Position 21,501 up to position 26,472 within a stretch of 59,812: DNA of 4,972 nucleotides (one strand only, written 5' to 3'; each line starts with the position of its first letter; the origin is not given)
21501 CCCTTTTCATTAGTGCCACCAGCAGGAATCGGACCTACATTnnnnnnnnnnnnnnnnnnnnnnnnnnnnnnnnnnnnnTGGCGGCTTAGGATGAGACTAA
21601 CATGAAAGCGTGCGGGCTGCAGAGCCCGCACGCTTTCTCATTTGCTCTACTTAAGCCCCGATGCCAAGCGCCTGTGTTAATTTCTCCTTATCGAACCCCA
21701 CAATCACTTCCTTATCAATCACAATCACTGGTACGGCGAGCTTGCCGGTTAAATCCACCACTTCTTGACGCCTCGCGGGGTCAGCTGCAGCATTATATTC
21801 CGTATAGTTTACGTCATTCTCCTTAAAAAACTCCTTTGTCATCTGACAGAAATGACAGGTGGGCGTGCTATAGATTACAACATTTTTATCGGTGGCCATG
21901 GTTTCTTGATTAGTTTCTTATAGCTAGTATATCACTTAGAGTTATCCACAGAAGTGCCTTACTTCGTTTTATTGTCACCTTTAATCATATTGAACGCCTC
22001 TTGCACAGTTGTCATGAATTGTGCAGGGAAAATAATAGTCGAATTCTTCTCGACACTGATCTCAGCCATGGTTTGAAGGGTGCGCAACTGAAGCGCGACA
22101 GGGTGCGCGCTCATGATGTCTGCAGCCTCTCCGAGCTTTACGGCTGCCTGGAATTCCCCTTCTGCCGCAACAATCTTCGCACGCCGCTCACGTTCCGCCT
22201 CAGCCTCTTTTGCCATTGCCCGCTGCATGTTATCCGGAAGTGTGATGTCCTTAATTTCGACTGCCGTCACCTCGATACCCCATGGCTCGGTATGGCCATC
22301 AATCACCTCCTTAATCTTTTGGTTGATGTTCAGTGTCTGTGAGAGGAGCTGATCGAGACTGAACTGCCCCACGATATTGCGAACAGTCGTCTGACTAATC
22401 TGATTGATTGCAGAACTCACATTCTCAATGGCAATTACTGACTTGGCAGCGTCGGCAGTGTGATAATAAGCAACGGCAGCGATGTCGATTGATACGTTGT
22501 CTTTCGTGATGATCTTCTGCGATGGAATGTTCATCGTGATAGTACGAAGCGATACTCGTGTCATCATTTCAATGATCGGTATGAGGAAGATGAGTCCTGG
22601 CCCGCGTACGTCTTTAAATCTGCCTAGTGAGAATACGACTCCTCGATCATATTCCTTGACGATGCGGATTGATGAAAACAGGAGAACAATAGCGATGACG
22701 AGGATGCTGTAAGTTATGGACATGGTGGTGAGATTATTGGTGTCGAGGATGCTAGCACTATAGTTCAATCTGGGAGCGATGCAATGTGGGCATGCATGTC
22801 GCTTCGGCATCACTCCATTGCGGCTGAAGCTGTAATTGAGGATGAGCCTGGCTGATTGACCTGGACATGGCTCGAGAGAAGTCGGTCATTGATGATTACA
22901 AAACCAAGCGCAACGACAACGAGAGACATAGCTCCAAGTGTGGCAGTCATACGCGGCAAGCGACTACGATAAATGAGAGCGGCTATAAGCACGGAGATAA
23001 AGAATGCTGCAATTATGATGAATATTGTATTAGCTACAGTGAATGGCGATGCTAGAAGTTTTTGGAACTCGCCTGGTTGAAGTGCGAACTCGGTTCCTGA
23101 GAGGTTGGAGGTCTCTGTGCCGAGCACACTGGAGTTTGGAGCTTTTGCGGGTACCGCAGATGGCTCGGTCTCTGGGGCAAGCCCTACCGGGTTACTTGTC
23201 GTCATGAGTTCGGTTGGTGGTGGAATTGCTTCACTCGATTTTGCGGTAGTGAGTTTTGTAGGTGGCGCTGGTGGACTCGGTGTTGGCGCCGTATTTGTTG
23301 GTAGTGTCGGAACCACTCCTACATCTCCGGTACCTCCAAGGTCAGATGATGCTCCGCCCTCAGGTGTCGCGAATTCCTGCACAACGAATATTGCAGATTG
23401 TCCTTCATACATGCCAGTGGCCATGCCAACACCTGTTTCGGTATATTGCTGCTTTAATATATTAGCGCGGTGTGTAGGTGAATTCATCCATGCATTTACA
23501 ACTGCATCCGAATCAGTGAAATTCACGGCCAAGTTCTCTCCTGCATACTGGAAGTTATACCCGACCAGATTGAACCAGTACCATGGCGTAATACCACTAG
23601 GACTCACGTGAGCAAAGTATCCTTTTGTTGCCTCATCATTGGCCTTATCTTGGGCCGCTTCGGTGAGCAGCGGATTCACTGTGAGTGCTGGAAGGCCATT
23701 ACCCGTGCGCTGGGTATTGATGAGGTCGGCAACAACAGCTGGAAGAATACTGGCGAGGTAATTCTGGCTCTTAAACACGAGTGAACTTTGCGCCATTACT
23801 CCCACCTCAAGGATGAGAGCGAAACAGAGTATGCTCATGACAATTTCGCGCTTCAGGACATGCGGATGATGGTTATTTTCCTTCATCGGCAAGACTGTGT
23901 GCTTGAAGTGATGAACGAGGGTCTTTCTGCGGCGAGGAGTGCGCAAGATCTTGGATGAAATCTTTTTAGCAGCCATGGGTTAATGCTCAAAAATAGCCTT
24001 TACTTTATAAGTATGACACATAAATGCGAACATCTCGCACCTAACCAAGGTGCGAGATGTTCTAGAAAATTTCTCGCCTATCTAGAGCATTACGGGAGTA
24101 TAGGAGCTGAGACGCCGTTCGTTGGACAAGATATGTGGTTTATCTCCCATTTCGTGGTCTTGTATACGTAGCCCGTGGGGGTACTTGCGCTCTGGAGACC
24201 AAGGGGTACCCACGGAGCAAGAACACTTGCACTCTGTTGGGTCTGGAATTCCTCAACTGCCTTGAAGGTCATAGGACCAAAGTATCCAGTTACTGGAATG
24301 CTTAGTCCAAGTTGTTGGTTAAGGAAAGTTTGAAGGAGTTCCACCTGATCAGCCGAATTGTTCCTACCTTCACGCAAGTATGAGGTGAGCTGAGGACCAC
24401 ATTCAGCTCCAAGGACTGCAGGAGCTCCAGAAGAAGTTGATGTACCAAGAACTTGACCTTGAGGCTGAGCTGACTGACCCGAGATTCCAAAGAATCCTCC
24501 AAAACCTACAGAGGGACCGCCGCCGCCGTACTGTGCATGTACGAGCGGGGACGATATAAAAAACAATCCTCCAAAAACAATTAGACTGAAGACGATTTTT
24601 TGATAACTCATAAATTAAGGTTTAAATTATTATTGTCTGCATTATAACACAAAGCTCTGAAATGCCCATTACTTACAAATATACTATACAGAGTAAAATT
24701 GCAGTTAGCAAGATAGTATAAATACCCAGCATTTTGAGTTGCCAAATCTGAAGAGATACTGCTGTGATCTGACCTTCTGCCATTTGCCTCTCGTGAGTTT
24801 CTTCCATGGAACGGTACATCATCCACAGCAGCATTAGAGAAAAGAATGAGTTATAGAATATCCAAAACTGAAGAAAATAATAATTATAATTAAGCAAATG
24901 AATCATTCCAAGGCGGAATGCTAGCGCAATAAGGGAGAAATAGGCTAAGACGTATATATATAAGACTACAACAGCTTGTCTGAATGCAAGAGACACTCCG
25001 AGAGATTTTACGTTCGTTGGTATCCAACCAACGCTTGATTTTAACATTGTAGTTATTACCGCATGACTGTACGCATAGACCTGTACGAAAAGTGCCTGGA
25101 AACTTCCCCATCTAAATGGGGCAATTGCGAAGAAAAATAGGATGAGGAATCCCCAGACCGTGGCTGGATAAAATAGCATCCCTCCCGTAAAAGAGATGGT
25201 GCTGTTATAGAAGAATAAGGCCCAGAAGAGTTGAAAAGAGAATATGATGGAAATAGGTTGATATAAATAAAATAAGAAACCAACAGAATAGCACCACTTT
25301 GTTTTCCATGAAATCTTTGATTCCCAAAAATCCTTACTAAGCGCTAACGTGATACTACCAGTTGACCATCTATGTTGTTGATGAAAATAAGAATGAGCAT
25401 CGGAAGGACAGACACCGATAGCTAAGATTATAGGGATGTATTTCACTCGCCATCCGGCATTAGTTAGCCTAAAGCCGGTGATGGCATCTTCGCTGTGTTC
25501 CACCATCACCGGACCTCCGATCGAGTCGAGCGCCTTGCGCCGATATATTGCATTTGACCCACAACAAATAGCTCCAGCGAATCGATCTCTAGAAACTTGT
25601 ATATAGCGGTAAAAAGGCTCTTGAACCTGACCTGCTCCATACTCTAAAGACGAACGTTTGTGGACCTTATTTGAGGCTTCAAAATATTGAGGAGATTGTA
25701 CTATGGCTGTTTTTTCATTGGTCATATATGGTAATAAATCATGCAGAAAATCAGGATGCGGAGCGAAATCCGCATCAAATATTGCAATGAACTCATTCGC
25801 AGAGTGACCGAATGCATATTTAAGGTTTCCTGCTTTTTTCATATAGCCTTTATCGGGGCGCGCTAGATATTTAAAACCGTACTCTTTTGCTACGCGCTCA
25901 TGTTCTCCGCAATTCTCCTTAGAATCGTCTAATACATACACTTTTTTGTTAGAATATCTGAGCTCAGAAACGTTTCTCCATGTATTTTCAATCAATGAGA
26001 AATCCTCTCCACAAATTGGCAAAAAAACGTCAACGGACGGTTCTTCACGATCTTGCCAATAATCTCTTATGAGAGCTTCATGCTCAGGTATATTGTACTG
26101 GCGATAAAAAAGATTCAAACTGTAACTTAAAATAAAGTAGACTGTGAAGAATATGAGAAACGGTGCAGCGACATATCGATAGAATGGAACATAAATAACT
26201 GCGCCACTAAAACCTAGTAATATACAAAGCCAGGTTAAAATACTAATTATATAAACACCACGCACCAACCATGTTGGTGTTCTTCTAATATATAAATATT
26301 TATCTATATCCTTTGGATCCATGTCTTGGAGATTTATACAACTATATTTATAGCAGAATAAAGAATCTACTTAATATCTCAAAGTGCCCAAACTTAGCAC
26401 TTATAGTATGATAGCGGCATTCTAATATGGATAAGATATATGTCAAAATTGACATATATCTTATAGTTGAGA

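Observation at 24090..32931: AT-rich surface-glycan cluster next to tRNA-Gly: two processive GT2 synthases, two unknown 570-aa membrane proteins, GH16 and a PG-binding protein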

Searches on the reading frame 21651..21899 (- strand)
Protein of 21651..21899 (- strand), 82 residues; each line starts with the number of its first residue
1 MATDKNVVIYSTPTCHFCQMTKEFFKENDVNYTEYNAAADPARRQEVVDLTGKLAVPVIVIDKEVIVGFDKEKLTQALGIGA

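Call 85: search_protein_families(library=pfam, proteins=[window:21651-21899:-], max_evalue=0.01)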
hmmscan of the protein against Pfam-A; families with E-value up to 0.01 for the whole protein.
window:21651-21899:- (82 aa): 3 families
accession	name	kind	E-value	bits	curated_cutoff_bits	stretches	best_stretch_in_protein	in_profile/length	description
PF00462.30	Glutaredoxin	-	1.2e-18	67.5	22.9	1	7-66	1-60/60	Glutaredoxin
PF13417.12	GST_N_3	-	0.00014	22.5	22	1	10-67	2-58/75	Glutathione S-transferase, N-terminal domain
PF13409.12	GST_N_2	-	0.00083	20.4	25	1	14-68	1-59/70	Glutathione S-transferase, N-terminal domain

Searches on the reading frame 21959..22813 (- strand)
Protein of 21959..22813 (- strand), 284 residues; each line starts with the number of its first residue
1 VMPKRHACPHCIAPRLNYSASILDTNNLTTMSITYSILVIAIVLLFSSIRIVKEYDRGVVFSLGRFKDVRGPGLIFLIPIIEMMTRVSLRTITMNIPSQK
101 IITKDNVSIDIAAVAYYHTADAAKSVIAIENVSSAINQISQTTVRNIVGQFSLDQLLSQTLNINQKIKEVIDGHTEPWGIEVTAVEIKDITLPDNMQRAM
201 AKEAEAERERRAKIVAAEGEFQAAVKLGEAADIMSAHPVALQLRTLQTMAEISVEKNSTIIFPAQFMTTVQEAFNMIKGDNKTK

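Call 85: search_protein_families(library=pfam, proteins=[window:21959-22813:-], max_evalue=0.01)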
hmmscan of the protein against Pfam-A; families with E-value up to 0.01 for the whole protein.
window:21959-22813:- (284 aa): 2 families
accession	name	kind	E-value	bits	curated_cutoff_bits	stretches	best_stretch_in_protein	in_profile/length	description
PF01145.31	Band_7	-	3.7e-40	138.3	23.6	1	51-220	2-175/176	SPFH domain / Band 7 family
PF13421.11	Band_7_1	-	3.8e-07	30.4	24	1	127-205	128-208/211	SPFH domain-Band 7 family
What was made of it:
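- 21959..22813 (-): SPFH/Band-7 membrane protein. It lies inside the inserted segment but has backbone-like GC. Whether it belongs to the glycan system is not shown. Pfam PF01145 at 3.7e-40 (call 85).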

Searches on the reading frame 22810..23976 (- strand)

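Call 6: search_protein_families(library=pfam, proteins=[window:22810-23976:-], max_evalue=0.01)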
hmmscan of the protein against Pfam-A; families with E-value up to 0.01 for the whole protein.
window:22810-23976:- (388 aa): 1 family
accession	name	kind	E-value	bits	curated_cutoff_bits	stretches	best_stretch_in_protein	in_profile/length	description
PF00188.32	CAP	-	1.5e-16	61.7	21.1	1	84-202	2-117/117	Cysteine-rich secretory protein family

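Call 7: search_protein_families(library=ncbifam, proteins=[window:22810-23976:-], max_evalue=0.01)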
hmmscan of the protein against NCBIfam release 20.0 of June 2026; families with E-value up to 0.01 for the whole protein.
window:22810-23976:- (388 aa): 2 families
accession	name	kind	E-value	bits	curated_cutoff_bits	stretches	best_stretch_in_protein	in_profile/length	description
TIGR02909.1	spore_YkwD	subfamily_domain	2.2e-30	105.2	171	1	82-202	8-125/127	uncharacterized protein, YkwD family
NF052539.1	DivAsocLipDalA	equivalog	2.8e-13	50.1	200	1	77-185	46-154/169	divisome-associated lipoprotein DalA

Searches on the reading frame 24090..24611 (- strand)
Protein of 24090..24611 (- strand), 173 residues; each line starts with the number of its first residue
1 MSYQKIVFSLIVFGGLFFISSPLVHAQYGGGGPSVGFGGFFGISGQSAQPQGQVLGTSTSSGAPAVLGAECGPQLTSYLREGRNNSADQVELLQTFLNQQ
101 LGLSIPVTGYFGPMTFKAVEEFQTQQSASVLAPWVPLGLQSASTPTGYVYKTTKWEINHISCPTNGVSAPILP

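Call 6: search_protein_families(library=pfam, proteins=[window:24090-24611:-], max_evalue=0.01)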
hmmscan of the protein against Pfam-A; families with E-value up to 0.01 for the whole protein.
window:24090-24611:- (173 aa): 1 family
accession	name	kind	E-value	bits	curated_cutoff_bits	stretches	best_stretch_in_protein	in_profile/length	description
PF01471.23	PG_binding_1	-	1.4e-08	35.2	23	1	87-126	2-41/57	Putative peptidoglycan binding domain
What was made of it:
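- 24090..24611 (-): Secreted PG_binding_1 protein with a signal peptide and a Gly/Ser-rich linker. Pfam PF01471 at 1.4e-8 (call 6).
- Checked: PG_binding_1 protein, 24090..24611 (-): E = 1.4e-8 (call 6).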

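Call 7: search_protein_families(library=ncbifam, proteins=[window:24090-24611:-], max_evalue=0.01)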
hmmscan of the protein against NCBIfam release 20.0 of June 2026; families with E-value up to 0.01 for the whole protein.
window:24090-24611:- (173 aa): 2 families
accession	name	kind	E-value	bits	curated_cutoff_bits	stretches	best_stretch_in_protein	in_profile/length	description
NF052335.1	PdgHdaseHSB129560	equivalog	0.0002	20.8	500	1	63-128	249-314/330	peptidoglycan hydrolase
NF052336.1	PdgHdaseHSB100310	equivalog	0.0058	16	500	1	93-127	264-298/316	peptidoglycan hydrolase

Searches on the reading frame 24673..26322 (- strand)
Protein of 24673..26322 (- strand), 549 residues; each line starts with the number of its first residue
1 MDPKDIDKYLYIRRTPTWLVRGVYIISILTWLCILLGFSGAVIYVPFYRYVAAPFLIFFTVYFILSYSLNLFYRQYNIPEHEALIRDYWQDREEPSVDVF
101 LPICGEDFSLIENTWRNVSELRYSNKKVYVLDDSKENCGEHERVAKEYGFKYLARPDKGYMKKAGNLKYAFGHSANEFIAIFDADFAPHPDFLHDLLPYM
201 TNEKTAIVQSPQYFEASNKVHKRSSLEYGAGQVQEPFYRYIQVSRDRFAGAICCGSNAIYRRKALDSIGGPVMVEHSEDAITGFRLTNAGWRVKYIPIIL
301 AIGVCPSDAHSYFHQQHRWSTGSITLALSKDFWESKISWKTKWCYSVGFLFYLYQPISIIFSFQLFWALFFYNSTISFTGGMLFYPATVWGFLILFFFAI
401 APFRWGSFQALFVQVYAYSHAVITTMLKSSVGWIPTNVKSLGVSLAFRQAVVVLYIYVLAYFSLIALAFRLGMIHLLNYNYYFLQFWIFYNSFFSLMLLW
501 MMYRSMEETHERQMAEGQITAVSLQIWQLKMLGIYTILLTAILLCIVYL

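Call 6: search_protein_families(library=pfam, proteins=[window:24673-26322:-], max_evalue=0.01)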
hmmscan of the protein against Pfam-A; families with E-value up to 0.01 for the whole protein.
window:24673-26322:- (549 aa): 5 families
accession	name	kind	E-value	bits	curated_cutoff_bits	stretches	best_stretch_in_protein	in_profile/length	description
PF00535.33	Glycos_transf_2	-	9.3e-19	68.4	23.3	1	99-268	2-167/168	Glycosyl transferase family 2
PF13641.12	Glyco_tranf_2_3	-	4.2e-17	63.4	27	1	109-322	14-230/230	Glycosyltransferase like family 2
PF13506.12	Glyco_transf_21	-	1.3e-12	48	21.7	1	155-320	10-173/174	Glycosyl transferase family 21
PF13632.12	Glyco_trans_2_3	-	1.5e-08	35.2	27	1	179-393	2-187/198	Glycosyl transferase family group 2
PF03552.20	Cellulose_synt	-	0.00019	20.6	24.7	1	277-352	423-501/722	Cellulose synthase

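Call 7: search_protein_families(library=ncbifam, proteins=[window:24673-26322:-], max_evalue=0.01)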
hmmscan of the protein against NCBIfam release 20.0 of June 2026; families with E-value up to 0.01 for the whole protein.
window:24673-26322:- (549 aa): 9 families
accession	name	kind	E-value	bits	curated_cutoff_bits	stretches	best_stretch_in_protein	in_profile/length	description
TIGR03030.1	CelA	equivalog_domain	1.3e-48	165.6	699.1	1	52-515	90-573/714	UDP-forming cellulose synthase catalytic subunit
NF008558.0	PRK11498.1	equivalog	2.2e-37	128.5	992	1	92-362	270-541/872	UDP-forming cellulose synthase catalytic subunit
TIGR04242.1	nodulat_NodC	equivalog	2.1e-14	53.3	550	1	73-321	25-282/395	chitooligosaccharide synthase NodC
TIGR03937.1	PgaC_IcaA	equivalog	4.3e-13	49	422.3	1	59-376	12-317/407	poly-beta-1,6-N-acetyl-D-glucosamine synthase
TIGR03472.1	HpnI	equivalog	4.1e-11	42.3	310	1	90-321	36-270/373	bacteriohopanetetrol glucosamine biosynthesis glycosyltransferase HpnI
TIGR03965.1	mycofact_glyco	equivalog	1.9e-08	33.6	280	1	95-326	74-303/467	mycofactocin biosynthesis glycosyltransferase MftF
NF041865.1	EpsU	equivalog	0.00017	20.7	700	1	96-326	40-268/394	exopolysaccharide biosynthesis GT2 family glycosyltransferase EpsU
NF053846.1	glyco_with_XrtP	equivalog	0.00042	19.1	520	1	241-407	212-385/440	XrtP-associated glycosyltransferase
NF041875.1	EPS_EpsD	equivalog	0.0085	15.5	370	0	148-305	55-208/325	exopolysaccharide biosynthesis glycosyltransferase EpsD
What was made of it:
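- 24673..26322 (-): GT2a: BcsA-like membrane-embedded family-2 glycosyltransferase of 549 aa, without a PilZ domain. Pfam GT2 families; TIGR03030 CelA at 1.3e-48, covering residues 52-515 (calls 6, 7).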

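Call 53: search_solved_structures(query=window:24673-26322:-, max_evalue=0.001)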
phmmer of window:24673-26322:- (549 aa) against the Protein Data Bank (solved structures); distinct sequences matched with E-value up to 0.001: 6.
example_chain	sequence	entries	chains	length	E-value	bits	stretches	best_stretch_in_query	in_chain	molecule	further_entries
5ej1_A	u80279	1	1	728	7.3e-31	110.7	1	134-438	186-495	Putative cellulose synthase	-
4hg6_A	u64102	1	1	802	8.5e-31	110.5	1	134-437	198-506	Cellulose Synthase Subunit A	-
4p00_A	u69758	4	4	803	8.5e-31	110.4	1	134-437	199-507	Cellulose Synthase A subunit | Cellulose Synthase subunit A | Putative cellulose synthase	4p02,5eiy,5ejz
7lby_A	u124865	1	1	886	6.6e-29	104.2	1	94-361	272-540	Cellulose synthase catalytic subunit [UDP-forming]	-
9b8v_E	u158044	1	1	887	6.6e-29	104.2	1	94-361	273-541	Cellulose synthase catalytic subunit [UDP-forming]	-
9fmv_A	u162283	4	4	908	6.7e-29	104.2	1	94-361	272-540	Cellulose synthase catalytic subunit [UDP-forming]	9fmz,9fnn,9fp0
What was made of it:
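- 24673..26322 (-): Best solved relatives are BcsA chains at 7e-31 (call 53).
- On Processive BcsA-like GT2 synthases: The phmmer match to BcsA runs to residue 438 (call 53).
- BcsA-type synthases translocate their own product (established knowledge; PDB 4HG6 family, call 53).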

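Call 74: find_related_loci(query=window:24673-26322:-, collection=genome_contigs, flank=8000)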
Query window:24673-26322:- (549 aa) in genome_contigs; peptide patterns used: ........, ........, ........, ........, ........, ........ (x = any residue, [..] = any of these).
40 stretches matched a pattern; 19 encode a relative of the query (tblastn E <= 1e-3); 19 distinct loci.
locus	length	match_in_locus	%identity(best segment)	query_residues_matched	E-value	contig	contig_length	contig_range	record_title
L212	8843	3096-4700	60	1-535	0e+0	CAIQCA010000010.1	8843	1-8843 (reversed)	uncultured bacterium isolate AM_bin-1725 genome assembly, contig: bin-1725:010/167, whole genome shotgun sequence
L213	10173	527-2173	59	1-549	0e+0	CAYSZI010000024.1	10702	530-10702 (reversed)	MAG TPA_asm: uncultured Candidatus Saccharibacteria bacterium isolate SRP142039_co2_51 genome assembly, contig: NODE_483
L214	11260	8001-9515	54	1-504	0e+0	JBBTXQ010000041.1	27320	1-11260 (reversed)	MAG: Patescibacteria group bacterium isolate H51-bin105_1 H51_bin105_1_000000000041, whole genome shotgun sequence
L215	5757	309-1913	49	2-536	0e+0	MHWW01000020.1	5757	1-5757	MAG: Candidatus Zambryskibacteria bacterium RIFOXYC1_FULL_39_10 rifoxyc1_full_scaffold_5501, whole genome shotgun sequen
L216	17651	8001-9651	57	1-548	0e+0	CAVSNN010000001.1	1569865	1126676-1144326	MAG: uncultured Alphaproteobacteria bacterium isolate MFD03399.bin.2.106 genome assembly, contig: contig_1148, whole gen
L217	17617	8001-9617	49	1-536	3e-175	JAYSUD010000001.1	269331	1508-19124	MAG: bacterium isolate GFS_12610 GFS_12610_0, whole genome shotgun sequence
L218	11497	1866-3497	49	2-547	0e+0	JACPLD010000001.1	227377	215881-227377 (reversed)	MAG: Candidatus Kaiserbacteria bacterium isolate NC_groundwater_512_Ag_S-0.1um_55_27 S35_SO-1_scaffold_29624, whole geno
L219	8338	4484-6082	47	1-543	4e-171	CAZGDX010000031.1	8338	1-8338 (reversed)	MAG TPA_asm: uncultured Gammaproteobacteria bacterium isolate binchicken_co274_39 genome assembly, contig: NODE_20616_le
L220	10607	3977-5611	45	1-546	2e-164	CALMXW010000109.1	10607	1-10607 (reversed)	MAG TPA_asm: uncultured bacterium isolate SRR6158310_bin.79_CONCOCT_v1.1_MAG genome assembly, contig: ERZ1749613.973, wh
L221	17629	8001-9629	45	1-539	3e-163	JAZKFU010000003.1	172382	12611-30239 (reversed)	MAG: Patescibacteria group bacterium isolate DC_RB_04_SPN110320-bin016 DCRB04SPN_B016_0_000000000003, whole genome shotg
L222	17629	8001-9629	45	1-539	4e-163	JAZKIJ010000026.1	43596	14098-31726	MAG: Patescibacteria group bacterium isolate ADI_DC_SW_02_SPN_11032020-bin026 DCSW02SPN_B026_0_000000000026, whole genom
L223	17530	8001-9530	48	13-513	2e-162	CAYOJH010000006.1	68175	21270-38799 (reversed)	MAG TPA_asm: uncultured Gammaproteobacteria bacterium isolate SRP193066_co2_65 genome assembly, contig: NODE_122_length_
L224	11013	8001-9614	43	2-537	5e-155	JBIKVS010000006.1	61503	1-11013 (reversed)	MAG: Candidatus Paceibacteria bacterium isolate ME2015-08-30_3300044855_group6_bin32 Rohwer_bin1533_scaffold_66_c1, whol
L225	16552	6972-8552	44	3-543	1e-152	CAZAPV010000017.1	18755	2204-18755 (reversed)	MAG TPA_asm: uncultured Gammaproteobacteria bacterium isolate SRP193066_co2_451 genome assembly, contig: NODE_1574_lengt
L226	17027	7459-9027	43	3-533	6e-143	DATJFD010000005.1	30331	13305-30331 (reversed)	MAG TPA_asm: Candidatus Binatia bacterium isolate SMAG_U15450 k141_12015239, whole genome shotgun sequence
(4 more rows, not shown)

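Call 78: search_protein_families(library=pfam, proteins=[L221:6488-7825:-, L221:13012-14238:+, L221:14246-14692:+, L221:15772-17016:+, L217:2277-3698:+, L217:3735-5207:+, L217:5204-6685:+, L217:6984-7997:+, L217:13928-15055:+, L217:15095-16936:-], max_evalue=0.001)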
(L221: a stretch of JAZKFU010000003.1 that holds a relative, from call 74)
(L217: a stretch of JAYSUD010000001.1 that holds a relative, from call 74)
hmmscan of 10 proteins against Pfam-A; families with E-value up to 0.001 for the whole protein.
L221:6488-7825:- (445 aa): 1 family
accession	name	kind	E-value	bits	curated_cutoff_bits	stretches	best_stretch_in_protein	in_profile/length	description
PF02156.21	Glyco_hydro_26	-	3.4e-12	46.8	20.2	1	261-369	140-242/311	Glycosyl hydrolase family 26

L221:13012-14238:+ (408 aa): 1 family
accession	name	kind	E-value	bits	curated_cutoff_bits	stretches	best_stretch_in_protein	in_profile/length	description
PF00188.32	CAP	-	6.1e-20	72.7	21.1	1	74-192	2-117/117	Cysteine-rich secretory protein family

L221:14246-14692:+ (148 aa): 1 family
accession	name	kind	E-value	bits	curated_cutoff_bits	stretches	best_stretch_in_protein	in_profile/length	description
PF00717.28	Peptidase_S24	-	5.5e-29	100.7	23.3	1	25-141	1-115/116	Peptidase S24-like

L221:15772-17016:+ (414 aa): 1 family
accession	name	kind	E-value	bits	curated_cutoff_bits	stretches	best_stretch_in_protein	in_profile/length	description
PF00704.34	Glyco_hydro_18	-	1.5e-27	97.6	29.6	1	68-403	20-315/317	Glycosyl hydrolases family 18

L217:2277-3698:+ (473 aa): 2 families
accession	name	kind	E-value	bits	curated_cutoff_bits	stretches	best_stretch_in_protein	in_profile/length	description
PF19403.5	SpaA_2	-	2e-10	41.5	25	2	375-468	1-96/96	Prealbumin-like fold domain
PF12389.13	Peptidase_M73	-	8.8e-05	22.9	22.5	1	7-51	7-51/196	Camelysin metallo-endopeptidase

L217:3735-5207:+ (490 aa): 0 families

L217:5204-6685:+ (493 aa): 0 families

L217:6984-7997:+ (337 aa): 8 families
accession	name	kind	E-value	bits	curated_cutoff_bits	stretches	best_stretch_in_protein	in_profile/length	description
PF01370.27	Epimerase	-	3.6e-50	171.1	20.9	1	4-265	1-240/240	NAD dependent epimerase/dehydratase family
PF16363.11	GDP_Man_Dehyd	-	8.8e-48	163.9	27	1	5-325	1-329/332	GDP-mannose 4,6 dehydratase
PF01073.25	3Beta_HSD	-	1.4e-16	60.8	22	1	5-193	1-185/280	3-beta hydroxysteroid dehydrogenase/isomerase family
PF02719.21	Polysacc_synt_2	-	2.9e-09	37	20.2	1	4-127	1-129/293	Polysaccharide biosynthesis protein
PF04321.23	RmlD_sub_bind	-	9.9e-07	28.5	27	1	3-167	2-141/287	RmlD substrate binding domain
PF13460.12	NAD_binding_10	-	0.00016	22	27.2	1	8-162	1-131/184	NAD(P)H-binding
PF07993.18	NAD_binding_4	-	0.00018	21.2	20.1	0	7-172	2-198/258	Male sterility protein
PF00106.31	adh_short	-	0.00027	20.9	26.6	1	2-87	1-89/195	short chain dehydrogenase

L217:13928-15055:+ (375 aa): 1 family
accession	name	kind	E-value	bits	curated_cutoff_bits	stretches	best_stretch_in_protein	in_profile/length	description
PF02646.22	RmuC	-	3.5e-50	171.2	26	1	78-353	3-280/291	RmuC family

L217:15095-16936:- (613 aa): 0 families
